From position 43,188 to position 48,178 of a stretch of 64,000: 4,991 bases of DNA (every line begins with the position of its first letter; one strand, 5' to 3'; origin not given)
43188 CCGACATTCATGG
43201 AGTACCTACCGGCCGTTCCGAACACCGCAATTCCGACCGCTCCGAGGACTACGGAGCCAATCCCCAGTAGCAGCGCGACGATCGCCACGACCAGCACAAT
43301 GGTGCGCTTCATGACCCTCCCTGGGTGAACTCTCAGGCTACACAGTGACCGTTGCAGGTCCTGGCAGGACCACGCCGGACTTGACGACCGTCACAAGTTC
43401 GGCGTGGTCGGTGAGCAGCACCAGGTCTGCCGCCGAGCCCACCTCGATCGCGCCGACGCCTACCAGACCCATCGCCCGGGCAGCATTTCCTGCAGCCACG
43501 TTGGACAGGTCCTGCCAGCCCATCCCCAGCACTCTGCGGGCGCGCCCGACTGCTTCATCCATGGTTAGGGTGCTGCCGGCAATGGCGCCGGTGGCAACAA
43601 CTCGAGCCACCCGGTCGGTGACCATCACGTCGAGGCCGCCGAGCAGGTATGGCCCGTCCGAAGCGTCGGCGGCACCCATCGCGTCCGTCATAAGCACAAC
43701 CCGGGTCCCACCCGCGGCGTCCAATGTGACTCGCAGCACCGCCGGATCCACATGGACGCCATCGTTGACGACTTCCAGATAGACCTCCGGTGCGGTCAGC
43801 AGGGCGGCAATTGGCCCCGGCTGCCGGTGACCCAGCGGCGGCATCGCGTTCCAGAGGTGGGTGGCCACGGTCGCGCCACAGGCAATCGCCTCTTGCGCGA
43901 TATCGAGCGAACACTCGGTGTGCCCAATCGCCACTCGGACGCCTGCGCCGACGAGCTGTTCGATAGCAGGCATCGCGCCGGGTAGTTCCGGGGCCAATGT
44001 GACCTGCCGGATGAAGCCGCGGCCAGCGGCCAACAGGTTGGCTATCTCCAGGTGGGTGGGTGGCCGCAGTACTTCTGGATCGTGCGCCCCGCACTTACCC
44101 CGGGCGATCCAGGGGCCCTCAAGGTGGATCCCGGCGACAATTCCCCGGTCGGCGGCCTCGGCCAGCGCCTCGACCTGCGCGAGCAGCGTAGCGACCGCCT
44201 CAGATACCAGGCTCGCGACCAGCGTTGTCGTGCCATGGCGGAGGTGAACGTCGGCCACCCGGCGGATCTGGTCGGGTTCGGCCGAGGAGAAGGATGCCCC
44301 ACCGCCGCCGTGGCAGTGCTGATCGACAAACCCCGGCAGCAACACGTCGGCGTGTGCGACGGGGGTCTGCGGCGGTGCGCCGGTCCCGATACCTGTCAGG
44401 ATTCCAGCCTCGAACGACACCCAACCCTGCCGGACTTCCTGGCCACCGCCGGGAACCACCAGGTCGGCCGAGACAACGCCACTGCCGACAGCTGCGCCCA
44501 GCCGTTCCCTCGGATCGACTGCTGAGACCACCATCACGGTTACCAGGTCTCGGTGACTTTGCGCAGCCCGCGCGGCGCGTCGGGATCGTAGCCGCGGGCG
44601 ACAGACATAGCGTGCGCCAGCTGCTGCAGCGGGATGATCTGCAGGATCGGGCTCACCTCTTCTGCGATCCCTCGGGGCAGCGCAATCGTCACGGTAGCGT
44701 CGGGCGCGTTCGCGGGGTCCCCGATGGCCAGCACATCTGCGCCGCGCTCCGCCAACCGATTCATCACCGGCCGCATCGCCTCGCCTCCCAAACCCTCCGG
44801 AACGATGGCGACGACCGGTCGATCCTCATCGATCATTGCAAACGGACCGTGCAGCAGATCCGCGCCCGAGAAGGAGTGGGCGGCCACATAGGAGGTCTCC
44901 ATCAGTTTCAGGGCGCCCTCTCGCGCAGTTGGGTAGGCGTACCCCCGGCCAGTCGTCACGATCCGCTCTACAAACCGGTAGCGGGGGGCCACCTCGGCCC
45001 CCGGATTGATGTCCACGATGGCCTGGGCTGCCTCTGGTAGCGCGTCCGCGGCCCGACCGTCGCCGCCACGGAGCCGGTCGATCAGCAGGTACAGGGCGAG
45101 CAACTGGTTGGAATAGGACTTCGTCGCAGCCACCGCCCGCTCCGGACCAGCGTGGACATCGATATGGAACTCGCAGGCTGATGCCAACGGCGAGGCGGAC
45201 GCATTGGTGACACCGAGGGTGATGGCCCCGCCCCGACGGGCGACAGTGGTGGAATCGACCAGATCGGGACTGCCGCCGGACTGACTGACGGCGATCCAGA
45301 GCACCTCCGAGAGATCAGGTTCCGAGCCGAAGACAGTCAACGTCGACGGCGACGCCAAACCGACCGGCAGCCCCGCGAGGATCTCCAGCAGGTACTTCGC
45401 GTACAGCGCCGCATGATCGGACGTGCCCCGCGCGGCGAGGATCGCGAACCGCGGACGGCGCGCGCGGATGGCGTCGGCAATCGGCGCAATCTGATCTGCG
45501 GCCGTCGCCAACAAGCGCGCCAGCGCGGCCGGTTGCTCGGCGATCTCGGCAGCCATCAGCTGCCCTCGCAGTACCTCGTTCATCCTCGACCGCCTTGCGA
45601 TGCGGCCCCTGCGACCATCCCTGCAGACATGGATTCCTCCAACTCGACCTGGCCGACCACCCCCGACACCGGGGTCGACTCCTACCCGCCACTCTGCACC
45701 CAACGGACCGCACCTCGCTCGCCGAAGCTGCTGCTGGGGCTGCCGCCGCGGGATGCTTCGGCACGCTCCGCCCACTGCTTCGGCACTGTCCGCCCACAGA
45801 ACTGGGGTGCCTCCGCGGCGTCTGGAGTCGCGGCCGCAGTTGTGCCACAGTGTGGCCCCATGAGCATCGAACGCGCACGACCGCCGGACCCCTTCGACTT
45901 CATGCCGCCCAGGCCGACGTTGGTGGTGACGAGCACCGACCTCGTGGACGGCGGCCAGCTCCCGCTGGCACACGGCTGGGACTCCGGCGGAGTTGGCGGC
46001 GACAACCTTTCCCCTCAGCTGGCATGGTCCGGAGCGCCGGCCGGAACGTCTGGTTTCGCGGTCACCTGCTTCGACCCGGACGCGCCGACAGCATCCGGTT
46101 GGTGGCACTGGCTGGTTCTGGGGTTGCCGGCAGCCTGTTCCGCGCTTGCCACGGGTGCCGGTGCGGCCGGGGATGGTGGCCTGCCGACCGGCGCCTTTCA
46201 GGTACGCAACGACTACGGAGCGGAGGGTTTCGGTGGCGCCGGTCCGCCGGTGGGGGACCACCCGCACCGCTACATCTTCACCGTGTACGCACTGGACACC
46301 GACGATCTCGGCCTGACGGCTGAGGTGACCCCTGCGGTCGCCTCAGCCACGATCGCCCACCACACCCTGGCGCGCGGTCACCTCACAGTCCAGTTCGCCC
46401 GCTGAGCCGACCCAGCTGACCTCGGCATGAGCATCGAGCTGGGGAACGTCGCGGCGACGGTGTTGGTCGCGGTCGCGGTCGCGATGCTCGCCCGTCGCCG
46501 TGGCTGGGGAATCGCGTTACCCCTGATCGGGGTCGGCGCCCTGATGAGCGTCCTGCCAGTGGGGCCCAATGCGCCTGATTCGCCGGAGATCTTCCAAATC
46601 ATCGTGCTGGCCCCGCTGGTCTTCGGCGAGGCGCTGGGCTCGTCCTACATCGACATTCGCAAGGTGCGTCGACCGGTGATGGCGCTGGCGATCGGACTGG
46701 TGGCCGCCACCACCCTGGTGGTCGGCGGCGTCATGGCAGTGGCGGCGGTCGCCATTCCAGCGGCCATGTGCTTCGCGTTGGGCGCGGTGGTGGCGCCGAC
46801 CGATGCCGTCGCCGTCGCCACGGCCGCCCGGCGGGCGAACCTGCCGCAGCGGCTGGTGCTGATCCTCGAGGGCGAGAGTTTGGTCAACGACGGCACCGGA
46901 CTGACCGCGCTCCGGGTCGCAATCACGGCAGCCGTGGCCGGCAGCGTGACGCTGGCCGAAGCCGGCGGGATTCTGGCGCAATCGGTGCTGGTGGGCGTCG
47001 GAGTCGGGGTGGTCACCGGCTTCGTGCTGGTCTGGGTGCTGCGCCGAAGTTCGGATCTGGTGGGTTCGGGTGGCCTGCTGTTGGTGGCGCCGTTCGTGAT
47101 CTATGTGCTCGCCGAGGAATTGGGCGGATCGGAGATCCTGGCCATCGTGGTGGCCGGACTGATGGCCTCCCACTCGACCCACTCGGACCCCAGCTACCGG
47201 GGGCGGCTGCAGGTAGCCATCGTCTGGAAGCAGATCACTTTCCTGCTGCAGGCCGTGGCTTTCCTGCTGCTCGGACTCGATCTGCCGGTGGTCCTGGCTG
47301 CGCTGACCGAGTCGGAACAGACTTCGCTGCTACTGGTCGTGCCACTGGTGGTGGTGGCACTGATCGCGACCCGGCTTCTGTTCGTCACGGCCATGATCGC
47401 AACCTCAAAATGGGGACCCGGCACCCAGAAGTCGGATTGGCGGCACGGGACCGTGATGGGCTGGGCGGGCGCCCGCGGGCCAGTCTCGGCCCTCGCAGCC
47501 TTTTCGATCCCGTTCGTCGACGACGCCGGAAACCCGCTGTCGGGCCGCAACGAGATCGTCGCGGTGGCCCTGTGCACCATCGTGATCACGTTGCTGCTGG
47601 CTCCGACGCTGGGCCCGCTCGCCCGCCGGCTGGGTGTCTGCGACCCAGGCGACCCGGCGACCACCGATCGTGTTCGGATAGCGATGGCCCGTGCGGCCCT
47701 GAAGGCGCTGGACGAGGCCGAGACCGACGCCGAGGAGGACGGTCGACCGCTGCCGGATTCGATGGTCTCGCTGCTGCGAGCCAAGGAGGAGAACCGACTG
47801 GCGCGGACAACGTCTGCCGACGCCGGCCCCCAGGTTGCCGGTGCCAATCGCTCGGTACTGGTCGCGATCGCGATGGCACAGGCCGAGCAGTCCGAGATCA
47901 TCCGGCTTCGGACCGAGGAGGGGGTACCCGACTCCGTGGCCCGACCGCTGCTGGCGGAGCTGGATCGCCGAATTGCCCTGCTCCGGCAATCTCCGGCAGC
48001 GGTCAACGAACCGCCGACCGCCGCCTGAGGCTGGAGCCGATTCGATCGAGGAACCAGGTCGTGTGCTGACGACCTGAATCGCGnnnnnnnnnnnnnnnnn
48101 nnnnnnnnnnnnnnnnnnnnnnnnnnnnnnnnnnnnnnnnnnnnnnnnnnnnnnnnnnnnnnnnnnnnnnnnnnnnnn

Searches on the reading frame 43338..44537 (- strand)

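Call 32: search_protein_families(library=pfam, proteins=[window:43338-44537:-], max_evalue=0.001)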
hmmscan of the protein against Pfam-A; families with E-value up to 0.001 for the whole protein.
window:43338-44537:- (399 aa): 1 family
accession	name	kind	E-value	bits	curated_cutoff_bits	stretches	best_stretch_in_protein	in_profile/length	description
PF01979.26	Amidohydro_1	-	1.9e-20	73.8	25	1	65-390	1-344/345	Amidohydrolase family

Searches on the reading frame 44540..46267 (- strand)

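Call 32: search_protein_families(library=pfam, proteins=[window:44540-46267:-], max_evalue=0.001)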
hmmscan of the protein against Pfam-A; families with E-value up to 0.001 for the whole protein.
window:44540-46267:- (575 aa): 1 family
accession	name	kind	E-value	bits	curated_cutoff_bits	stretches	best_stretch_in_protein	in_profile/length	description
PF01380.27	SIS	-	1.9e-29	102.5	25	2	276-396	9-129/131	SIS domain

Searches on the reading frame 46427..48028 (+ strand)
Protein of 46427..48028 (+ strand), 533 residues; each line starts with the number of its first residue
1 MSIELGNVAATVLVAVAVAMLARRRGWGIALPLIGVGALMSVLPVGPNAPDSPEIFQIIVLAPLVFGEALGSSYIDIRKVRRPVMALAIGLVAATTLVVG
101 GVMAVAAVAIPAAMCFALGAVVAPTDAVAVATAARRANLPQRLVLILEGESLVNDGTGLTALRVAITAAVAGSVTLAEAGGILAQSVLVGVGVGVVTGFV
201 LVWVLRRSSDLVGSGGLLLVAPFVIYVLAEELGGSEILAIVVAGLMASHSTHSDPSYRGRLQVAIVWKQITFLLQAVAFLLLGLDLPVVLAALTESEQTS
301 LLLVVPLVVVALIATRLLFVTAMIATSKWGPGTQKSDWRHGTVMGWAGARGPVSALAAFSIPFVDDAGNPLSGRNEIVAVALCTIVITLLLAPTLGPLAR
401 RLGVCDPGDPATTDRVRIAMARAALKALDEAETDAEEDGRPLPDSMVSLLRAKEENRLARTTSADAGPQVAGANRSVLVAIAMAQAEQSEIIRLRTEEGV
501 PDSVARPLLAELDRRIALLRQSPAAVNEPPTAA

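Call 32: search_protein_families(library=pfam, proteins=[window:46427-48028:+], max_evalue=0.001)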
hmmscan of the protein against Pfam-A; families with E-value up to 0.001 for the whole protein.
window:46427-48028:+ (533 aa): 1 family
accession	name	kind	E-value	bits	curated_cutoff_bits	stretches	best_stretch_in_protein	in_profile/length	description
PF00999.27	Na_H_Exchanger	-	1.9e-41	142.7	26.2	1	14-394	3-367/375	Sodium/hydrogen exchanger, transmembrane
